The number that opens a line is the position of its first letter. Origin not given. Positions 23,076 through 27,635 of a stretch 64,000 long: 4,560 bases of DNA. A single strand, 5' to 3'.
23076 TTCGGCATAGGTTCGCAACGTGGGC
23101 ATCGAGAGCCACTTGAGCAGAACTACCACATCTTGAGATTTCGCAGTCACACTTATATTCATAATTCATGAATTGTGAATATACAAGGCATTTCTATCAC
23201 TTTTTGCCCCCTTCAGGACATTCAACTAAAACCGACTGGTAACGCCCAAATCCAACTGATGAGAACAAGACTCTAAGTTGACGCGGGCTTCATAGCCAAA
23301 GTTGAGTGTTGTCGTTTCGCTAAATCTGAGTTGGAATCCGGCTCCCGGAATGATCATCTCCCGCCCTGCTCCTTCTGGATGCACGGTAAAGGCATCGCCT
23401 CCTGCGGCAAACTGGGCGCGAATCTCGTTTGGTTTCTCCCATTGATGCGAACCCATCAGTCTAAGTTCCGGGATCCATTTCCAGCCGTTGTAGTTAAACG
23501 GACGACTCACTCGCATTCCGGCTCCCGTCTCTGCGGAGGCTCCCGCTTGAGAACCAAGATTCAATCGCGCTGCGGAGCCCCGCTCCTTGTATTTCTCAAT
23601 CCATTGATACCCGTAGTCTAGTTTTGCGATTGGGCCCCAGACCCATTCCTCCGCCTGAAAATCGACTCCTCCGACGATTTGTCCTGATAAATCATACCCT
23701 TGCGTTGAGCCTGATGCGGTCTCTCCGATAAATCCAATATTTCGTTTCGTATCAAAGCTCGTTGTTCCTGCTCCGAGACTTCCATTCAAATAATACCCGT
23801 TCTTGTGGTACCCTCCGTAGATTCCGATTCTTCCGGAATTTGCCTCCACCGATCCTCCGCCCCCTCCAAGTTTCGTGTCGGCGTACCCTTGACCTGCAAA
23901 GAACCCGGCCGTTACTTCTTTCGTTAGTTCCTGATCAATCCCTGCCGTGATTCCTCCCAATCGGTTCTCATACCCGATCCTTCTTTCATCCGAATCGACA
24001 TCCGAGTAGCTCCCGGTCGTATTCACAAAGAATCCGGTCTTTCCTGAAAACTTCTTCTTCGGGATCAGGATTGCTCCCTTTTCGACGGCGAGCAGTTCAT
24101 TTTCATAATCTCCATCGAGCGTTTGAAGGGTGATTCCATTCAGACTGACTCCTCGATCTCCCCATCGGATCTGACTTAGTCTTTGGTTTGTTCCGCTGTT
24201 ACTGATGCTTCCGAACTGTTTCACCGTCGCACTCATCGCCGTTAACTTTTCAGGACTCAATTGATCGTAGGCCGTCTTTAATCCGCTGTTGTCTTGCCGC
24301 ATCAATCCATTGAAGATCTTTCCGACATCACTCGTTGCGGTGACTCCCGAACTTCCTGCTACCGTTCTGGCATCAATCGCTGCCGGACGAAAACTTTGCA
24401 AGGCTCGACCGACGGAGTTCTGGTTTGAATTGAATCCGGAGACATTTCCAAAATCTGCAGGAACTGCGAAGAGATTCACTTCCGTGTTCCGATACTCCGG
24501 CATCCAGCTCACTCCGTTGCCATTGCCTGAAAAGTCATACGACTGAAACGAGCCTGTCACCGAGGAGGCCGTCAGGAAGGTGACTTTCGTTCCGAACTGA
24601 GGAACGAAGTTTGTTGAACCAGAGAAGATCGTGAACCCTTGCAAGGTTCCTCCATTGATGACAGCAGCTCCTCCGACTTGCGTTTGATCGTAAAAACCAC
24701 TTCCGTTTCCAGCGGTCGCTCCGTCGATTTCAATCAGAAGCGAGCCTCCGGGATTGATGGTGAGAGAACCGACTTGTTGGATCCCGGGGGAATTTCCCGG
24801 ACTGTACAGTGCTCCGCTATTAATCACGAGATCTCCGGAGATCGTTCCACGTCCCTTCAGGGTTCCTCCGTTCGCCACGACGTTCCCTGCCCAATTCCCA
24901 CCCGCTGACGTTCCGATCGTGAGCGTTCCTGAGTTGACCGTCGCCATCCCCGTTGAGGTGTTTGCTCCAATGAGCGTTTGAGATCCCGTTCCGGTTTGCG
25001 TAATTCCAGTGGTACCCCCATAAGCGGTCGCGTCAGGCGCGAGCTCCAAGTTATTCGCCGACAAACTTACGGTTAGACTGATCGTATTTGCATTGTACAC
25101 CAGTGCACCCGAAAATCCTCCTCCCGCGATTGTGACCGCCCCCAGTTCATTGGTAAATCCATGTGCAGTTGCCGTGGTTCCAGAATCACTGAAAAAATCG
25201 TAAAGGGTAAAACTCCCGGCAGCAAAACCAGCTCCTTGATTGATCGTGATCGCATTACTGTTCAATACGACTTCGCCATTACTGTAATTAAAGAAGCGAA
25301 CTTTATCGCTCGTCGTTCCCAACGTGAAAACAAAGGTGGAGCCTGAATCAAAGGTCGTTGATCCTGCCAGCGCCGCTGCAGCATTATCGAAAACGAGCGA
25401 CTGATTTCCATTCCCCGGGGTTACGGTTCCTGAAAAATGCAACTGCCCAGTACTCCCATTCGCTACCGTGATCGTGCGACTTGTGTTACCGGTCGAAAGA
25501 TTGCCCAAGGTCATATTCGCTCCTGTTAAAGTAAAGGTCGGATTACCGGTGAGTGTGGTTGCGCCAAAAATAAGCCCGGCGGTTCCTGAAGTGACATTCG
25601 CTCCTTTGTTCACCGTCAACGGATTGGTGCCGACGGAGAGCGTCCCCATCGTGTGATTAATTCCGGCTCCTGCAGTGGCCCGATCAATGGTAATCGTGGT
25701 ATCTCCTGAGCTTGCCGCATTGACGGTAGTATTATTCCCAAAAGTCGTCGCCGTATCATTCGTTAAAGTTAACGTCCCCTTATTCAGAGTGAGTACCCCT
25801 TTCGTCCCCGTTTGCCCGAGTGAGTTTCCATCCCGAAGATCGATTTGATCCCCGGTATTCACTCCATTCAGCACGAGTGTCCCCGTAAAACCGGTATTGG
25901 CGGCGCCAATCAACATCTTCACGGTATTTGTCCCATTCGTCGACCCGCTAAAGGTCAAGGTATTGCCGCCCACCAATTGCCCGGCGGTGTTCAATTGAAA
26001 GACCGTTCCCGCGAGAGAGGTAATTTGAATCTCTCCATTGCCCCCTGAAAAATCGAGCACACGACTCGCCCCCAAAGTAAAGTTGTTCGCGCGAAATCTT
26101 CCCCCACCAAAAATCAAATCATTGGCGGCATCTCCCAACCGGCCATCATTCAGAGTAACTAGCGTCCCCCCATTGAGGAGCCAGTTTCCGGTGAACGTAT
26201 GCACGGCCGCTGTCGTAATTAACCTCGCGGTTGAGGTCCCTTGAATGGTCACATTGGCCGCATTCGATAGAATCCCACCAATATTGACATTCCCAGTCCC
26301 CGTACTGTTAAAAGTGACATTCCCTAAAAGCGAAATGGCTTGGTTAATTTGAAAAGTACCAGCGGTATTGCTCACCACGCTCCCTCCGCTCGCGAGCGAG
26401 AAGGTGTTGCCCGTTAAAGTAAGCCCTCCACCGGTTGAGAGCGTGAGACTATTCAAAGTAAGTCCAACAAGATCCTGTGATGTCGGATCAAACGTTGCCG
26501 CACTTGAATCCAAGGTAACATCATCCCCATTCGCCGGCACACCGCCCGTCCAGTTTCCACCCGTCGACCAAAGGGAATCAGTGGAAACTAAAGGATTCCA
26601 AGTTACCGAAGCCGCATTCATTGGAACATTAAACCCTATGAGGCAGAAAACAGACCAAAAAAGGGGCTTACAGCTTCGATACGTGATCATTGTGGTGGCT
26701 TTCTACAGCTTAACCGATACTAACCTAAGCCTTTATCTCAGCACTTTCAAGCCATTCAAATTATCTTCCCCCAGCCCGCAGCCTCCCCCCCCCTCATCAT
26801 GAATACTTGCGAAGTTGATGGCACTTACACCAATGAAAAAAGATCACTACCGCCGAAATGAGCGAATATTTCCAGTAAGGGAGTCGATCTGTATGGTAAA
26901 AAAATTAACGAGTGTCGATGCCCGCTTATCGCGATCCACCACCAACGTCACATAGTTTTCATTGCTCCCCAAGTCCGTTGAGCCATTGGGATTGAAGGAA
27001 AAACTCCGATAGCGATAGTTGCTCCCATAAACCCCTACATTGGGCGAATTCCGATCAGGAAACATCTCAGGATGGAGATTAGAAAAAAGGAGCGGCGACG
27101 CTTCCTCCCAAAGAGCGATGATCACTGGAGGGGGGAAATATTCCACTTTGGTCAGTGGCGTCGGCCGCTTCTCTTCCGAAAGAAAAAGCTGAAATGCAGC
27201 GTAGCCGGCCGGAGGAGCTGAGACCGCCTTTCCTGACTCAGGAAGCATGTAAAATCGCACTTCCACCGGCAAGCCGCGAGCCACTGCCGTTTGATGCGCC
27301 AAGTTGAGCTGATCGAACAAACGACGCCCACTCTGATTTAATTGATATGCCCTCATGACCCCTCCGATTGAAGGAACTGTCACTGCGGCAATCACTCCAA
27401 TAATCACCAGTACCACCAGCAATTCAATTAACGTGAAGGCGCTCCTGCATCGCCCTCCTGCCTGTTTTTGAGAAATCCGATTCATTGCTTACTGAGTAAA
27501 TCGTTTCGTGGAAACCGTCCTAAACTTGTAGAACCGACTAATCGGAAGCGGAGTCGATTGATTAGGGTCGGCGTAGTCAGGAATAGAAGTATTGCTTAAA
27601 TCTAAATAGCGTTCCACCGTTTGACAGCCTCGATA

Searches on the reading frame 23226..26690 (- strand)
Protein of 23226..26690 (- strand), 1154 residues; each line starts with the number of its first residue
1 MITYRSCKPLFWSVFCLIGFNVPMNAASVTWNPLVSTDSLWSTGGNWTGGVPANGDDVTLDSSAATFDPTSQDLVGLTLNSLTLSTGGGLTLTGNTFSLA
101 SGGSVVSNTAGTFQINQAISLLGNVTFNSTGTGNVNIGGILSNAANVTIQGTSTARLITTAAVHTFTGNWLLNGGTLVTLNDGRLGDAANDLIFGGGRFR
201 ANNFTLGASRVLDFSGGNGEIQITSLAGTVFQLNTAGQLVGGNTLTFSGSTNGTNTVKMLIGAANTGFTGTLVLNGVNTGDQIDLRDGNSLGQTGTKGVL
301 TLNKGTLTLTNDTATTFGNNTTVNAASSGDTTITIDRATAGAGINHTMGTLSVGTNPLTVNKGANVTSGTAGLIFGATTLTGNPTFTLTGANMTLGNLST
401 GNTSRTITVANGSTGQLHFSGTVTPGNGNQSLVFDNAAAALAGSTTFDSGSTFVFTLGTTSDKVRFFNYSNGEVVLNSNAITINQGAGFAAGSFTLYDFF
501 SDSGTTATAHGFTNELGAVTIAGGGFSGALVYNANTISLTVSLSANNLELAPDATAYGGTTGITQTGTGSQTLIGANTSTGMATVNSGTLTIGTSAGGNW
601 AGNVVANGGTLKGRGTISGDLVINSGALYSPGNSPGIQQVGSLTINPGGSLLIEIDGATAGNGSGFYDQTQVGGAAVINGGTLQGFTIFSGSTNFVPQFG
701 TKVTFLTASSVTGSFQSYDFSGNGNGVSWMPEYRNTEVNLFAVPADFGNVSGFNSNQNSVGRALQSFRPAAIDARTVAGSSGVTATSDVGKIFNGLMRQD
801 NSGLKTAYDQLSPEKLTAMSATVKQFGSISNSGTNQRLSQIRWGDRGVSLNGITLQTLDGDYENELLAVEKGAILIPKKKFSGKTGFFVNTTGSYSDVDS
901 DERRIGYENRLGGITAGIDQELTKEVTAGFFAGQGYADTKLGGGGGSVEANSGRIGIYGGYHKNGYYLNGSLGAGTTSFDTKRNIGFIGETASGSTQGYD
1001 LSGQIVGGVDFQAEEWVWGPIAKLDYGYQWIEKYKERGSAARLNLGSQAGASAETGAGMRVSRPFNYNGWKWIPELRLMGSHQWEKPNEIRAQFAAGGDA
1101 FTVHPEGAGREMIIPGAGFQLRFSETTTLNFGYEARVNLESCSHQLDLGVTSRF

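Call 13: search_protein_families(library=pfam, proteins=[window:23226-26690:-])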
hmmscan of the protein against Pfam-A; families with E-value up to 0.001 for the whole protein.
window:23226-26690:- (1154 aa): 1 family
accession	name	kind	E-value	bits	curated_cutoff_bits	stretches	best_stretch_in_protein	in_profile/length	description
PF03797.25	Autotransporter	-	3.6e-48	165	26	1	887-1134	1-255/255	Autotransporter beta-domain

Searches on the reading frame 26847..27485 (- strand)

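Call 14: search_protein_families(library=pfam, proteins=[window:26847-27485:-])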
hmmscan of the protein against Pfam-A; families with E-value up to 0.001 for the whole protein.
window:26847-27485:- (212 aa): 1 family
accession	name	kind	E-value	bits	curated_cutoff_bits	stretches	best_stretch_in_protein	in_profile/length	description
PF07963.17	N_methyl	-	2.2e-07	30.6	21.2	1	12-36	2-26/27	Prokaryotic N-terminal methylation motif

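Call 61: search_protein_families(library=ncbifam, proteins=[window:26847-27485:-], max_evalue=0.0001)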
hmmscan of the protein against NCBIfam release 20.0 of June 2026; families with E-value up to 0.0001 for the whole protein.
window:26847-27485:- (212 aa): 7 families
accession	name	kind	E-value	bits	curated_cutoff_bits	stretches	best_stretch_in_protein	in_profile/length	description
TIGR02596.1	TIGR02596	subfamily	9.6e-33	113.9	70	1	17-208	1-194/196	Verru_Chthon cassette protein D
TIGR01708.2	typeII_sec_gspH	equivalog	3.8e-12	46.5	80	1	17-77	4-64/169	type II secretion system minor pseudopilin GspH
TIGR02532.1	IV_pilin_GFxxxE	domain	1.1e-06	28.3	16.3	1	15-36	2-23/24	prepilin-type N-terminal cleavage/methylation domain-containing protein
NF047827.1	T3SSXpsH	equivalog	3.4e-06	26.9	160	1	17-83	3-67/145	type II secretion system protein XpsH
TIGR01710.1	typeII_sec_gspG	equivalog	4e-06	26.9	88.85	1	16-41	2-27/134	type II secretion system major pseudopilin GspG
NF040982.1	ComGD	equivalog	4.8e-06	27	70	1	15-79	2-66/139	competence type IV pilus minor pilin ComGD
NF040999.1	pilin_ComGC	equivalog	7.6e-05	22.8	75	0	15-40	2-27/84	competence type IV pilus major pilin ComGC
